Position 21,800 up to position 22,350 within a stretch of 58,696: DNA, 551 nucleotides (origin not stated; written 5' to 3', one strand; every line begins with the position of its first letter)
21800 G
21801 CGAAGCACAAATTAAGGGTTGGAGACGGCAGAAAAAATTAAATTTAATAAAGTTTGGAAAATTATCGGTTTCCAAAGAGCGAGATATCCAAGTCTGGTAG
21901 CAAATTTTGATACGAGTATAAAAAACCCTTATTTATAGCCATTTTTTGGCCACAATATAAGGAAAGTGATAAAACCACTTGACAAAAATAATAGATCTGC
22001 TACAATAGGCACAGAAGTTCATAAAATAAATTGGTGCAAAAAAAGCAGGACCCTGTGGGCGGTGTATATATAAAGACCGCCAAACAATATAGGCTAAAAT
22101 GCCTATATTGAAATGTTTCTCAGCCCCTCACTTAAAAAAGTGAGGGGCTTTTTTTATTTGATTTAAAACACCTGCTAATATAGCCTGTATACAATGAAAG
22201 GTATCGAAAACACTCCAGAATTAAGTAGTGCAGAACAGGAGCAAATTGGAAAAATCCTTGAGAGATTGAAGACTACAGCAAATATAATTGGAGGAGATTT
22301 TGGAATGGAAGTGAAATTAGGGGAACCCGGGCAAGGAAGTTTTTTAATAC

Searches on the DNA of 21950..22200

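Call 103: search_rna_families(source=window, start=21950, end=22200, threshold=evalue, max_evalue=5)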
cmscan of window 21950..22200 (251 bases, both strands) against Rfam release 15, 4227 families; matches with E-value up to 5: 25.
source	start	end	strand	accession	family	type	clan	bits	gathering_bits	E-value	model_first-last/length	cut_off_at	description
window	22086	22159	+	RF04312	trpB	Cis-reg;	-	33.7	59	0.003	1-107/107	no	trpB ncRNA motif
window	22018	22156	+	RF02390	sau-41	Gene; sRNA;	-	31.8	80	0.0024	1-156/156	no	Staphylococcus sRNA sau-41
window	22091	22160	+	RF02371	PyrG_leader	Cis-reg; leader;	-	28.6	65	0.042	1-78/78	no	PyrG leader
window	22073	22157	+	RF00515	PyrR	Cis-reg;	-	26.7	54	0.067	1-115/115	no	PyrR binding site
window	22102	22168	-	RF00768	MIR405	Gene; miRNA;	-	24.3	102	0.032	1-83/83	no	MIR405 microRNA precursor family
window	22081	22166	-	RF00616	LhrC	Gene; sRNA;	CL00114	23.2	110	0.18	1-111/111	no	Listeria LhrC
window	22060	22158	+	RF00034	RprA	Gene; sRNA;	-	23.1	70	1.6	1-108/108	no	RprA RNA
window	22062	22163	+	RF00557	L10_leader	Cis-reg; leader;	-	22.3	44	0.086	1-138/138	no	Ribosomal protein L10 leader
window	22065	22150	+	RF02379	csRNA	Gene; sRNA;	-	21.9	57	0.85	1-93/93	no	Cia-dependent small RNA csRNA1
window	22117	22200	-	RF02450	ncr1175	Gene; sRNA;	-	19.3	60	0.24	21-110/110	5'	Bacillus sRNA ncr1175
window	22133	22195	+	RF01797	fstAT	Gene; antitoxin;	-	18.3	72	0.65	1-94/94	no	Fst antitoxin sRNA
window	22096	22153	+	RF00314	snoZ182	Gene; snRNA; snoRNA; CD-box;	-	17.9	80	0.69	1-92/92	no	Small nucleolar RNA Z182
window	22062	22152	+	RF01820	RsaE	Gene; sRNA;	-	17.2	79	1.2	1-112/112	no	RNA Staph. aureus E (RoxS)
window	22122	22200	-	RF02822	Srn266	Gene; sRNA;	-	16.7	63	2.1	19-112/112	5'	Streptococcus RNA 266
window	22086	22179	+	RF01479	rli48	Gene; sRNA;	-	16.4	100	2.1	1-149/149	no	Listeria sRNA rli48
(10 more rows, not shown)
